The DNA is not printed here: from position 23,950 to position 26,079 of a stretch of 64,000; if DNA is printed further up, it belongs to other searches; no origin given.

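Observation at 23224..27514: Orphan three-gene pseudopilin operon with no assembly machinery nearby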

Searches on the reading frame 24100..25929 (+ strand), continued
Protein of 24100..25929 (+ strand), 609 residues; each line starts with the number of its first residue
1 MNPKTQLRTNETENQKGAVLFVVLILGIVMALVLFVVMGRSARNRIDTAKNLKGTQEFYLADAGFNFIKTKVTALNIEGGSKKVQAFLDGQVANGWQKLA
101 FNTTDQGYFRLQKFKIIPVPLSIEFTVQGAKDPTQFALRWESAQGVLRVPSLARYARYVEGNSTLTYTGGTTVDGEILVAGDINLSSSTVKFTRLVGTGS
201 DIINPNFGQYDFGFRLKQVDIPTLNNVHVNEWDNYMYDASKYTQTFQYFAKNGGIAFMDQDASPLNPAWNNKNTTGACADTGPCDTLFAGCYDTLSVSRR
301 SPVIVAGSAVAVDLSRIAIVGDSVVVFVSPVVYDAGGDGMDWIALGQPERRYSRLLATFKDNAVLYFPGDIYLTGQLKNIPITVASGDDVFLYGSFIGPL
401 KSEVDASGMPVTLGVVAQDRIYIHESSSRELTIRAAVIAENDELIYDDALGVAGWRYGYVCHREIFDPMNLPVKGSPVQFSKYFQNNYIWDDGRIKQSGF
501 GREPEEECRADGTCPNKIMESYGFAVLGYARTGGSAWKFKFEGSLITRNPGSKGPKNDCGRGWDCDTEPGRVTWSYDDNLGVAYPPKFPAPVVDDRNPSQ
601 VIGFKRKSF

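Call 36: find_encoding_contigs(protein=P0033, flank=10000, max_places=2)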
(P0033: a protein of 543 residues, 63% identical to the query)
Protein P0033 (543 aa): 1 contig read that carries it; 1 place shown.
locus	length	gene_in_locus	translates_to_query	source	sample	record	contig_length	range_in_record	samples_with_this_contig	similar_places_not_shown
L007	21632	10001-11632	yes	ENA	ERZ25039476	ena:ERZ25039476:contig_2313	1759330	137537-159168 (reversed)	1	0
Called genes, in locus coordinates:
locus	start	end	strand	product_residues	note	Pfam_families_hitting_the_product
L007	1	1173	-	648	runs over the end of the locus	PF07691:PA14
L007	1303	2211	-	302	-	PF00248:Aldo_ket_red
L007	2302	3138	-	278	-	PF05368:NmrA, PF13460:NAD_binding_10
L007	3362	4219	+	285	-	PF12852:Cupin_6, PF12833:HTH_18, PF00165:HTH_AraC (weak)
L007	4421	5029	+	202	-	PF07617:DUF1579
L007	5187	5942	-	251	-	PF01884:PcrB, PF00977:His_biosynth (weak)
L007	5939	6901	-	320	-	PF07973:tRNA_SAD, PF02272:DHHA1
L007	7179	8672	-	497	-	PF01411:tRNA-synt_2c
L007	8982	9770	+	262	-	-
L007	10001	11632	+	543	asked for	-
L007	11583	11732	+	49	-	-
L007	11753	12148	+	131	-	-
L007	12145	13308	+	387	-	-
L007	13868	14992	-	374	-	PF01370:Epimerase, PF04321:RmlD_sub_bind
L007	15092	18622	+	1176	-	PF01807:Zn_ribbon_DnaG, PF08275:DNAG_N, PF01751:Toprim, PF13662:Toprim_4, PF13155:Toprim_2, PF00140:Sigma70_r1_2, PF04542:Sigma70_r2, PF04539:Sigma70_r3, +2 more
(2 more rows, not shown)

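Call 37: find_encoding_contigs(protein=P0105, flank=10000, max_places=2)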
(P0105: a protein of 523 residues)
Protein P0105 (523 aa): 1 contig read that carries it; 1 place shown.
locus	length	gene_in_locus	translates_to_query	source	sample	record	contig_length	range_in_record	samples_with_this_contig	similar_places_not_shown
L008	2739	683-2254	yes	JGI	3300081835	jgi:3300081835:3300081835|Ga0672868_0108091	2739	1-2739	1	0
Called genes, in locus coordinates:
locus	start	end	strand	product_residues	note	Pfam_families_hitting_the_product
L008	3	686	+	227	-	?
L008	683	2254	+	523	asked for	-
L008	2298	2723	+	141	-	-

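Call 38: find_encoding_contigs(protein=P0108, flank=10000, max_places=2)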
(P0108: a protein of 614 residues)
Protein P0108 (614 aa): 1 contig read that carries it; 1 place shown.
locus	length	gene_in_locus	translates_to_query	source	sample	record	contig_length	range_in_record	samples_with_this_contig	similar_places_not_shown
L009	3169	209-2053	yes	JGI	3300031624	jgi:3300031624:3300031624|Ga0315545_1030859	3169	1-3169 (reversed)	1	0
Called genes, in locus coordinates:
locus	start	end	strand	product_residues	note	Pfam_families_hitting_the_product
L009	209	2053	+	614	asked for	-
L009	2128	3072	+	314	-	PF07963:N_methyl (weak)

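Call 40: find_related_loci(query=A1, collection=genome_contigs, flank=10000)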
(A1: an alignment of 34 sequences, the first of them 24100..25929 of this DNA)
Query A1 (609 aa) in genome_contigs; peptide patterns used: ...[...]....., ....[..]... (x = any residue, [..] = any of these).
100 stretches matched a pattern; 11 encode a relative of the query (tblastn E <= 1e-3); 11 distinct loci.
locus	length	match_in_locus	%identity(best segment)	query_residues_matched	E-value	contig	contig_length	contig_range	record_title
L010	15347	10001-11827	96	1-609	0e+0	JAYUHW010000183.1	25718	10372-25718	MAG: Fibrobacteria bacterium isolate GFS_8554 GFS_8554_182, whole genome shotgun sequence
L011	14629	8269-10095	96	1-609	0e+0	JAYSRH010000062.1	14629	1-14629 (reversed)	MAG: Fibrobacteria bacterium isolate GFS_11904 GFS_11904_61, whole genome shotgun sequence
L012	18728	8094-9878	70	15-609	0e+0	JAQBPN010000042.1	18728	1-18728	MAG: Fibrobacteres bacterium isolate RYN_348 scaffold_3307707, whole genome shotgun sequence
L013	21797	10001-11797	67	11-609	0e+0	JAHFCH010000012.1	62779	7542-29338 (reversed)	MAG: Fibrobacteres bacterium isolate nzgw217 NODE_246_length_62780_cov_4.275842, whole genome shotgun sequence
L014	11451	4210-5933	71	35-609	0e+0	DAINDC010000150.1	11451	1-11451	MAG TPA_asm: Fibrobacterota bacterium isolate CTOTU41470 NODE_5678_length_11451_cov_3.414882, whole genome shotgun seque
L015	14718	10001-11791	65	13-609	0e+0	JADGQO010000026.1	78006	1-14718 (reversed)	MAG: Fibrobacteria bacterium isolate Chersky_265 k127_2261620, whole genome shotgun sequence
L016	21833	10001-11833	67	4-609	0e+0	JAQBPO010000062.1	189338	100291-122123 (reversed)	MAG: Fibrobacteres bacterium isolate RYN_349 scaffold_990711, whole genome shotgun sequence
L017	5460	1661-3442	63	14-608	0e+0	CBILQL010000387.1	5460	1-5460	MAG TPA_asm: uncultured bacterium isolate SRR16817059_concoct_26 genome assembly, contig: ERZ27394141.3145, whole genome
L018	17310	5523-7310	57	15-607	0e+0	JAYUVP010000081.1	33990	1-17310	MAG: Fibrobacterota bacterium isolate GL124_DN_metabinner_3 GL124_DN_metabinner_3_80, whole genome shotgun sequence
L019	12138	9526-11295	47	14-609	0e+0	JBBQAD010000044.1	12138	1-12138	MAG: Fibrobacteria bacterium isolate Co_metawrap_1499 Cmw_1499_k141_17508190_length_12138_cov_7.0000, whole genome shotg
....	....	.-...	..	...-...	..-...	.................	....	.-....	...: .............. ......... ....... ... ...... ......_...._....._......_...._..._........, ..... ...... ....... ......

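Call 49: search_protein_families(library=pfam, alignment_id=A1, max_evalue=10)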
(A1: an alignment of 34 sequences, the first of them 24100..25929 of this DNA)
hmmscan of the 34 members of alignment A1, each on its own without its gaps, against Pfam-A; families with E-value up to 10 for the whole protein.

A. member 1, window:24100-25929:+ (609 aa): 1 family
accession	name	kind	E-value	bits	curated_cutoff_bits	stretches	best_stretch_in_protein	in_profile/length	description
PF11027.13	DUF2615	-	0.23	12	23.4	1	7-52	41-86/104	Protein of unknown function (DUF2615)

B. families by the number of members that match (of 34 scanned): 5 families
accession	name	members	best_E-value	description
PF11027.13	DUF2615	2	0.19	Protein of unknown function (DUF2615)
PF25397.1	DUF7887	1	0.15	Domain of unknown function (DUF7887)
PF03767.20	Acid_phosphat_B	1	0.2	HAD superfamily, subfamily IIIB (Acid phosphatase)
PF23602.1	CS_DNAAF11_C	1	0.27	Dynein axonemal assembly factor 11-like, CS domain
PF11781.13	Zn_ribbon_RRN7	1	0.58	Zinc-finger of RNA-polymerase I-specific TFIIB, Rrn7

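Call 56: list_cluster_members(proteins=[P0106, P0107, P0108, P0109, P0111, P0112, P0115, P0116, P0119, P0122])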
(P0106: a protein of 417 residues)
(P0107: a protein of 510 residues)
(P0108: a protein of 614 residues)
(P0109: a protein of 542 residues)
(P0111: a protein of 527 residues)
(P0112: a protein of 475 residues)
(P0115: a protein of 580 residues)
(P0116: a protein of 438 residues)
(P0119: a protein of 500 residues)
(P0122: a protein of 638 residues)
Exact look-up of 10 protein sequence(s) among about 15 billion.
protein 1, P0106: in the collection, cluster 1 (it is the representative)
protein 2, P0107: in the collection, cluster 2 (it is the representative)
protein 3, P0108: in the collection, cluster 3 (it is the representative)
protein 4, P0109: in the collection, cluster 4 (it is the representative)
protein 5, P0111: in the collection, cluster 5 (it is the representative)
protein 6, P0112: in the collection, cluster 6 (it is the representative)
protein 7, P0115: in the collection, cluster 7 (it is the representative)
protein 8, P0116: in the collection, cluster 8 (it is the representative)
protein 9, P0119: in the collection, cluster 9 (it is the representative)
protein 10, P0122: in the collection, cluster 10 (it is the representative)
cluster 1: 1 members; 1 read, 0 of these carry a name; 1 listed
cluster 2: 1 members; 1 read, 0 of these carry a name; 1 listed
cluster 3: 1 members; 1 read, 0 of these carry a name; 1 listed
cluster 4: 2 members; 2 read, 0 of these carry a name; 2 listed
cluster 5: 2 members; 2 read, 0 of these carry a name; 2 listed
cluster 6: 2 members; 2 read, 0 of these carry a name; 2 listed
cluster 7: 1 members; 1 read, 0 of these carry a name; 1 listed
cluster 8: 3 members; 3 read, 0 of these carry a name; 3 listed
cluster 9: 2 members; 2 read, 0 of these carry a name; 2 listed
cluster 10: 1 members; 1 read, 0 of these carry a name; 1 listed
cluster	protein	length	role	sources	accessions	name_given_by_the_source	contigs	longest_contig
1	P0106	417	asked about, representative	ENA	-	-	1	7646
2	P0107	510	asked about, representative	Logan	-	-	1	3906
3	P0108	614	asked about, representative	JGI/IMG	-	-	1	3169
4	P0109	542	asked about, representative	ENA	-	-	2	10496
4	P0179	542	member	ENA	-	-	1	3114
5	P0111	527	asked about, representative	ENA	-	-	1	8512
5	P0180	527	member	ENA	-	-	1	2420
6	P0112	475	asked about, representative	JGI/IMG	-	-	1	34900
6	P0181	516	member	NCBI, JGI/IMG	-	-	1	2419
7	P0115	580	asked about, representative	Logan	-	-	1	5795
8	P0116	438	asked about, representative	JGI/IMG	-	-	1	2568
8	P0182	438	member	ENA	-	-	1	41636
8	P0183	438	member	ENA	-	-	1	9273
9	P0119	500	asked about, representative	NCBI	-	-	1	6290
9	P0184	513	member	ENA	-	-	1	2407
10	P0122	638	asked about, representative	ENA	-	-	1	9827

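Call 57: find_encoding_contigs(protein=P0112, flank=10000, max_places=1)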
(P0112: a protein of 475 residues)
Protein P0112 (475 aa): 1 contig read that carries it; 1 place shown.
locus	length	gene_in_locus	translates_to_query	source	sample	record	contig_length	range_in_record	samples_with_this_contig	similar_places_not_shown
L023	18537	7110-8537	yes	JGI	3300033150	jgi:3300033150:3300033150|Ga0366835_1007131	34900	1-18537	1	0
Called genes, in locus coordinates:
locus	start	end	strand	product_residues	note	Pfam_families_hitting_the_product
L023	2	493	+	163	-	?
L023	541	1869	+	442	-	-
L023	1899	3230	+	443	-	-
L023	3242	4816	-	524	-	PF02776:TPP_enzyme_N, PF00205:TPP_enzyme_M, PF02775:TPP_enzyme_C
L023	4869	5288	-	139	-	PF00190:Cupin_1 (weak), PF07883:Cupin_2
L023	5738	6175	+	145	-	PF07963:N_methyl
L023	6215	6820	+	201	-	-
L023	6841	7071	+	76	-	-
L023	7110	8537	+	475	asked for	-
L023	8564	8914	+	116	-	-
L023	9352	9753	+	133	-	PF07963:N_methyl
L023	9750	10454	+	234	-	-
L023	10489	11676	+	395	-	PF23981:DUF7305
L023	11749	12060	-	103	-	PF06803:DUF1232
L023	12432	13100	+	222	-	PF01209:Ubie_methyltran, PF13489:Methyltransf_23, PF13847:Methyltransf_31, PF08241:Methyltransf_11, PF08242:Methyltransf_12, PF13649:Methyltransf_25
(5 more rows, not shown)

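Call 58: find_encoding_contigs(protein=P0182, flank=10000, max_places=1)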
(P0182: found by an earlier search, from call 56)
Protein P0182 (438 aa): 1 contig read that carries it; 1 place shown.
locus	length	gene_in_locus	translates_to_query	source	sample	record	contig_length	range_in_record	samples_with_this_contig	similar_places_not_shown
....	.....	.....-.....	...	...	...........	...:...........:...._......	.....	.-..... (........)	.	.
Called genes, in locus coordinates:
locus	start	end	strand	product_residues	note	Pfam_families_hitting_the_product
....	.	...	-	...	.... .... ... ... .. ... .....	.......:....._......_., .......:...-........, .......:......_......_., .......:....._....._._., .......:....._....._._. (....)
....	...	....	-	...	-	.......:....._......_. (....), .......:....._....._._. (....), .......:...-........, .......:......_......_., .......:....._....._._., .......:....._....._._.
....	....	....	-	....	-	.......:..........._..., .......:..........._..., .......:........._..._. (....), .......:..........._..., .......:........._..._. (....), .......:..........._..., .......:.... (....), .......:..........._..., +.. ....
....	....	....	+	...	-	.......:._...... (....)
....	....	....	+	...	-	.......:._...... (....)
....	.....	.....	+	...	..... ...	-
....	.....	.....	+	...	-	-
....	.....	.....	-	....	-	-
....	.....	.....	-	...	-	?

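Call 71: search_solved_structures(query=A4, max_evalue=10, show_alignments=2)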
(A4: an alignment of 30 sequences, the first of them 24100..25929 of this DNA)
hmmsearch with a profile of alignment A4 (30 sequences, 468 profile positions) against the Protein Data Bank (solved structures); distinct sequences matched with E-value up to 10: 2.
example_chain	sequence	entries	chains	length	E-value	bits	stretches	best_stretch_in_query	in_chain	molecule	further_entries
6qvi_A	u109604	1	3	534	1.9e-06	30.4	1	49-185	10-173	ComZ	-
4wa0_A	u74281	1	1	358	0.69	12.1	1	148-264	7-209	possible adhesin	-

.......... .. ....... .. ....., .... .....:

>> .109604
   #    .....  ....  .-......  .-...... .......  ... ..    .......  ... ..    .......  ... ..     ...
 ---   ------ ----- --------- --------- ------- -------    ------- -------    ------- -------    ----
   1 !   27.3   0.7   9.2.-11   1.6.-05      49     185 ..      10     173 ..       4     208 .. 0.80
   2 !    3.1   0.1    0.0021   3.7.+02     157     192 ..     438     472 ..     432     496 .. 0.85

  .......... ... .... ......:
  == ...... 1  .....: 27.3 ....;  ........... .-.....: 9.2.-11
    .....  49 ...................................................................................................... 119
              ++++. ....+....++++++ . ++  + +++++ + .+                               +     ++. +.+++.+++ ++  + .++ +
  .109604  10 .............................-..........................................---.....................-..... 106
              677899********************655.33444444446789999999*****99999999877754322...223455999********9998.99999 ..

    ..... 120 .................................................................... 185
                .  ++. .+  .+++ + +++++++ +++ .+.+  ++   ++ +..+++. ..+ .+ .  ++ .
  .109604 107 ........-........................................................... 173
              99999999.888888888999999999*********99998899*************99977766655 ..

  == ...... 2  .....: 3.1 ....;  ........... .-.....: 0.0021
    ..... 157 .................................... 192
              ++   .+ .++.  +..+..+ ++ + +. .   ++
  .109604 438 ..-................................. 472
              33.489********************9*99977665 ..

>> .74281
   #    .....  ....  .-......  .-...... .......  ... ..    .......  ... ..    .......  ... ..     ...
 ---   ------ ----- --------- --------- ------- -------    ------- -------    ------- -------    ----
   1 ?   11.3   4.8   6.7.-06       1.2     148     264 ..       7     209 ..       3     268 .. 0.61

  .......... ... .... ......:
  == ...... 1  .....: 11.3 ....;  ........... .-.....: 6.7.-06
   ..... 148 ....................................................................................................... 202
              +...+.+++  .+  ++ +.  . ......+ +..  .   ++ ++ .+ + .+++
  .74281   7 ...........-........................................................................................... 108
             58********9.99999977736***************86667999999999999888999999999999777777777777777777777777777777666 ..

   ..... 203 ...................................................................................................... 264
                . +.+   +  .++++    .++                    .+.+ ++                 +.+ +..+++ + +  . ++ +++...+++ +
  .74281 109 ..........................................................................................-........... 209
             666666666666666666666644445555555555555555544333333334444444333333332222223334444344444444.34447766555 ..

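Call 85: search_solved_structures(query=A5, max_evalue=1)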
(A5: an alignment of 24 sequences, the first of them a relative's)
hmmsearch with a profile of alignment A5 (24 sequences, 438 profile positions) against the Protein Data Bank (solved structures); distinct sequences matched with E-value up to 1: 2.
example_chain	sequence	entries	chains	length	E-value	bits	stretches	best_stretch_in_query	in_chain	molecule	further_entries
6qvi_A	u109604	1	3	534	2.8e-06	30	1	44-172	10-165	ComZ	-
4wa0_A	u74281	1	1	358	0.0045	19.4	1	142-221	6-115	possible adhesin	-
